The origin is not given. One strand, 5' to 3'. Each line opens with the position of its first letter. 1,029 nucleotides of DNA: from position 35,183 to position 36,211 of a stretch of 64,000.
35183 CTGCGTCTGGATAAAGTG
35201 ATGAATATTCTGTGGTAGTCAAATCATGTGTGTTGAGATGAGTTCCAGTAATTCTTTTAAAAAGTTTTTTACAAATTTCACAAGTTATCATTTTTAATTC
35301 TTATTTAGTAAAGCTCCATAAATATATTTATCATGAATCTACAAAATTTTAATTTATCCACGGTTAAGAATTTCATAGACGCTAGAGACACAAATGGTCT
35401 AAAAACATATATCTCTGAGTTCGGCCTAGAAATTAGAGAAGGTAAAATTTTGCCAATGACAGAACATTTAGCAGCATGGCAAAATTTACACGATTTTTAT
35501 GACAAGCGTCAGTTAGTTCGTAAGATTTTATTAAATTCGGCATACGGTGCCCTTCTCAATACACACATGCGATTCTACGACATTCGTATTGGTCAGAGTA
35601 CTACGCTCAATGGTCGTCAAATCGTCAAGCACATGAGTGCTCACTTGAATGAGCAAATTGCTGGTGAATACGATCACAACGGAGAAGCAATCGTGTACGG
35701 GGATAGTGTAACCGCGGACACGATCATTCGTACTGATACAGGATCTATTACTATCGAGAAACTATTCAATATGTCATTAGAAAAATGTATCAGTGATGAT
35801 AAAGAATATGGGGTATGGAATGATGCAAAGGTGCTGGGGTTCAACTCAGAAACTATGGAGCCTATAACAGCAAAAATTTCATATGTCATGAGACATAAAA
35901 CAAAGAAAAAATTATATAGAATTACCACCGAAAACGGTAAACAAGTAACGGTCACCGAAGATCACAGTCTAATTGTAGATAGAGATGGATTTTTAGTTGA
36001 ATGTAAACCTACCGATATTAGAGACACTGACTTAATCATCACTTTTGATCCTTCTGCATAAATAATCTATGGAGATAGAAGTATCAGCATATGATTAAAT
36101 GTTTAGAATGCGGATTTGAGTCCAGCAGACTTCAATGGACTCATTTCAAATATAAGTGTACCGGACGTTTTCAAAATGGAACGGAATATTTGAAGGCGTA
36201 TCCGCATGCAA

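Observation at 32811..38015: Fractured DNA polymerase: three-piece PolB joined in part by a trans-splicing split intein, with Vsr-like homing endonuclease genes in both gaps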

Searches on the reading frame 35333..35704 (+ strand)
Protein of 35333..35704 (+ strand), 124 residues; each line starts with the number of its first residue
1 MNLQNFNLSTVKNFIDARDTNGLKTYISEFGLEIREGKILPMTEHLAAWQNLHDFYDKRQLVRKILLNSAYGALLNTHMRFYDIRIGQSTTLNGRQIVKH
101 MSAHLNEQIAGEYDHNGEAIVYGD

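Call 51: search_solved_structures(query=window:35333-35704:+, max_evalue=0.01, show_alignments=1)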
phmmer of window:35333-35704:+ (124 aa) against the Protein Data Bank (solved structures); distinct sequences matched with E-value up to 0.01: 49.
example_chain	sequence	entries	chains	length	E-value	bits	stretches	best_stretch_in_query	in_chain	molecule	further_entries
9e5y_A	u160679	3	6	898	3.2e-07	33.7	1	57-112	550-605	DNA-directed DNA polymerase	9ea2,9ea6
9ea3_A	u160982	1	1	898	3.2e-07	33.7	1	57-112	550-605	DNA-directed DNA polymerase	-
2dtu_A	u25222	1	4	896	6.6e-06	29.5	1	59-124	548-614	DNA polymerase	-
1clq_A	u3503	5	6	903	7.6e-06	29.3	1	59-124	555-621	PROTEIN (DNA POLYMERASE) | DNA POLYMERASE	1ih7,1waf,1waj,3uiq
4j2a_A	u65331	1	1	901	7.6e-06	29.3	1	59-124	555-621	DNA polymerase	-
4j2d_A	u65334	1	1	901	7.7e-06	29.2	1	59-124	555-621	DNA polymerase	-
4j2b_A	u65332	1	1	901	7.7e-06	29.2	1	59-124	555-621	DNA polymerase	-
4j2e_A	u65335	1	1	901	7.7e-06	29.2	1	59-124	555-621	DNA polymerase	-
3sq1_A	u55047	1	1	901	7.7e-06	29.2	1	59-124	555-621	DNA polymerase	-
3sq2_A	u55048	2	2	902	7.7e-06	29.2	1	59-124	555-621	DNA polymerase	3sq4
3cq8_A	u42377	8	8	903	7.7e-06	29.2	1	59-124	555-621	DNA polymerase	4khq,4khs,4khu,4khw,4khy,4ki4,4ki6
1ig9_A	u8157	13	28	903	7.7e-06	29.2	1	59-124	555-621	DNA POLYMERASE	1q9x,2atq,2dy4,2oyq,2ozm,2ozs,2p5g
4i9l_A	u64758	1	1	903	7.8e-06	29.2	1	59-124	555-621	DNA polymerase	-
1q9y_A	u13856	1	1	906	7.8e-06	29.2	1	59-124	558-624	DNA POLYMERASE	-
3l8b_A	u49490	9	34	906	7.8e-06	29.2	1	59-124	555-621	DNA polymerase | DNA-directed DNA polymerase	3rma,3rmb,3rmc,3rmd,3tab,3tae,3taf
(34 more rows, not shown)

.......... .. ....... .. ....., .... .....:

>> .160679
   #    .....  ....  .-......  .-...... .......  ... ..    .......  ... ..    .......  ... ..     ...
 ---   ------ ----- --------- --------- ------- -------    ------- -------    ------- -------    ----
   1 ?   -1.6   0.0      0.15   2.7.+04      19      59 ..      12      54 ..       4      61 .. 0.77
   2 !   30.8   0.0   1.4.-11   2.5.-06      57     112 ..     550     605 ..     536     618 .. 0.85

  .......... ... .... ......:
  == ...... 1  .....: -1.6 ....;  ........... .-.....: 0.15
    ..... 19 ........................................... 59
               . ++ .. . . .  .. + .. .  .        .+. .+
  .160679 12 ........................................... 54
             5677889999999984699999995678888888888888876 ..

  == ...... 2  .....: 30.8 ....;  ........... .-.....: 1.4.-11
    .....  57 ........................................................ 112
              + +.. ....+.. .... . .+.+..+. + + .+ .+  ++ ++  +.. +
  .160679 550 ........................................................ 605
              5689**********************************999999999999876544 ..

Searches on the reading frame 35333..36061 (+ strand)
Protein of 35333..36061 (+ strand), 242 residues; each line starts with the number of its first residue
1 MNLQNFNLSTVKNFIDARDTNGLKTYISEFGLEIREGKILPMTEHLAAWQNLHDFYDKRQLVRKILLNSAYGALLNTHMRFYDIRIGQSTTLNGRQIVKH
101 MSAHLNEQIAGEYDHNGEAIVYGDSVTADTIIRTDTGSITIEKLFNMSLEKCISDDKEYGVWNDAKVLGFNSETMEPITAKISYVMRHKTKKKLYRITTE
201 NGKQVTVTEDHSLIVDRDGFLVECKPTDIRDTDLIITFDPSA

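Call 4: search_protein_families(library=pfam, proteins=[window:35333-36061:+], max_evalue=0.01)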
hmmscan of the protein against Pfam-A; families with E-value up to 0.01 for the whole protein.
window:35333-36061:+ (242 aa): 3 families
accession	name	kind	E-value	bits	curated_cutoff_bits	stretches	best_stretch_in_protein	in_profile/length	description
PF14890.11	Intein_splicing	-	2.2e-11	44.3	35.8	1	140-237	11-94/155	Intein splicing domain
PF00136.26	DNA_pol_B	-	4.1e-09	36.2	23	1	52-141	146-234/453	DNA polymerase family B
PF01079.26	Hint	-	0.0086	16.1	29.7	0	174-217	45-90/213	Hint module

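Call 18: search_protein_families(library=phrogs, proteins=[window:35333-36061:+], max_evalue=0.001)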
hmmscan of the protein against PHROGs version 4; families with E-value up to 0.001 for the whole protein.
window:35333-36061:+ (242 aa): 4 families
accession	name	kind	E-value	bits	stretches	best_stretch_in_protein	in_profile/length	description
phrog_27191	-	DNA, RNA and nucleotide metabolism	1.2e-27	98.1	1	59-237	42-226/230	DNA polymerase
phrog_262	-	DNA, RNA and nucleotide metabolism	1e-21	77.8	1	44-172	497-596/856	DNA polymerase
phrog_1918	-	DNA, RNA and nucleotide metabolism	1.5e-20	74.6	1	44-182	23-152/382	DNA polymerase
phrog_2927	-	DNA, RNA and nucleotide metabolism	0.00022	20.8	1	50-117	141-208/710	DNA polymerase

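Call 21: find_related_loci(query=window:35333-36061:+, collection=viral_contigs, flank=6000)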
Query window:35333-36061:+ (242 aa) in viral_contigs; peptide patterns used: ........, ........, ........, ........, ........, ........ (x = any residue, [..] = any of these).
71 stretches matched a pattern; 68 encode a relative of the query (tblastn E <= 1e-3); 68 distinct loci.
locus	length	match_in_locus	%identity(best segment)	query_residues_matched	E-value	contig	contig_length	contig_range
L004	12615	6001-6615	69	36-240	8e-94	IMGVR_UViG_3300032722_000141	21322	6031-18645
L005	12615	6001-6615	69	36-240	8e-94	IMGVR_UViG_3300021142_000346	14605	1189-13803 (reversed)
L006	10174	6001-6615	69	36-240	8e-94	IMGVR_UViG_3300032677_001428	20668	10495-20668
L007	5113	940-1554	69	36-240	7e-94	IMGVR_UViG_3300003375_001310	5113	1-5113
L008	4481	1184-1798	69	36-240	5e-94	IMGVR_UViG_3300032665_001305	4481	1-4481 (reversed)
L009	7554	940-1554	69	36-240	7e-94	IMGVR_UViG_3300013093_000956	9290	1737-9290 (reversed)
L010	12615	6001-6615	68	36-240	7e-91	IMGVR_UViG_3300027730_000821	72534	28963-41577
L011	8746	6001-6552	74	55-238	3e-91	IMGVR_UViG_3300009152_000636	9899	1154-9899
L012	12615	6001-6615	68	36-240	7e-91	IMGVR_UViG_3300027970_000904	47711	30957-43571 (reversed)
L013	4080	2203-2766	71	53-240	7e-90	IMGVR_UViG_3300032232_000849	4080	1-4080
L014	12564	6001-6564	71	53-240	3e-88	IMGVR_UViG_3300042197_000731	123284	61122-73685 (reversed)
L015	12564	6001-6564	71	53-240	3e-88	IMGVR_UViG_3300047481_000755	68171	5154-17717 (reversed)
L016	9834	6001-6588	65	43-238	6e-85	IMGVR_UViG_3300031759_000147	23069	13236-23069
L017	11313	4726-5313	65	43-238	6e-85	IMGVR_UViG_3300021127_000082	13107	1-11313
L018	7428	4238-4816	63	47-238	2e-80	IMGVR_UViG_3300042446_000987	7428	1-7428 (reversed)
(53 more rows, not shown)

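Call 54: find_encoding_contigs(protein=window:35333-36061:+, flank=3000, max_places=4)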
Protein window:35333-36061:+ (242 aa): 4 contigs read that carry it; 1 place shown.
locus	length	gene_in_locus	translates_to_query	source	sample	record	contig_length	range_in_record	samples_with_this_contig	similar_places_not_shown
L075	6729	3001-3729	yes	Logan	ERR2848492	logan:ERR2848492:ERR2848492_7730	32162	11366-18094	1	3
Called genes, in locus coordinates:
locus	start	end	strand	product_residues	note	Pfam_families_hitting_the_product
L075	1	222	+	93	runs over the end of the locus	-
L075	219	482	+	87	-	-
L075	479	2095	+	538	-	PF03104:DNA_pol_B_exo1, PF00136:DNA_pol_B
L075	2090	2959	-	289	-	-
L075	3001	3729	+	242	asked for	PF00136:DNA_pol_B, PF14890:Intein_splicing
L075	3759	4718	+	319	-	-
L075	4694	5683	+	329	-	PF14890:Intein_splicing (weak)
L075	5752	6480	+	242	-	-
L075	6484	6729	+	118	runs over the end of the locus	-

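Call 70: search_protein_families(library=ncbifam, proteins=[window:35333-36061:+], max_evalue=0.01)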
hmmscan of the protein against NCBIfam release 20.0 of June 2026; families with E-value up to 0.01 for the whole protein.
window:35333-36061:+ (242 aa): 11 families
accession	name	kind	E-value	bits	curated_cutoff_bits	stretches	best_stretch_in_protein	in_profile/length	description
TIGR01445.1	intein_Nterm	domain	9.5e-15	55.4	24.5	1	126-215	2-83/83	intein N-terminal splicing region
NF011302.0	PRK14714.1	equivalog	1.9e-07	29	1791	1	136-240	951-1055/1350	DNA-directed DNA polymerase II large subunit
NF004421.0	PRK05762.1-2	equivalog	7.1e-07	27.9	570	1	64-125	504-557/795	DNA polymerase II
NF045703.1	rSAM_Tes_intein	exception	7.6e-07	27.3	1700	1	157-236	196-273/1040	tetraether lipid synthase Tes, intein-containing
NF011418.0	PRK14845.1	equivalog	7.6e-06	24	756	1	129-217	29-116/1049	translation initiation factor IF-2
NF011303.0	PRK14715.1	equivalog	7.9e-06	23.2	1585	1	138-236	913-1013/1627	DNA-directed DNA polymerase II large subunit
TIGR00592.1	pol2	superfamily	1.9e-05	22.9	239.95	1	56-149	892-973/1176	DNA polymerase (pol2)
NF011491.0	PRK14898.1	equivalog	2e-05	22.8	783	1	181-234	139-192/860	DNA-directed RNA polymerase subunit A''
NF038162.1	RtcB_rel_intein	exception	4.5e-05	21.6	1150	1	163-220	119-175/961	intein-containing RtcB family protein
NF004420.0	PRK05762.1-1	equivalog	7.3e-05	21.6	1435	1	63-125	492-546/783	DNA polymerase II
NF004422.0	PRK05762.1-4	equivalog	8.5e-05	21.1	1103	1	63-125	496-550/789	DNA polymerase II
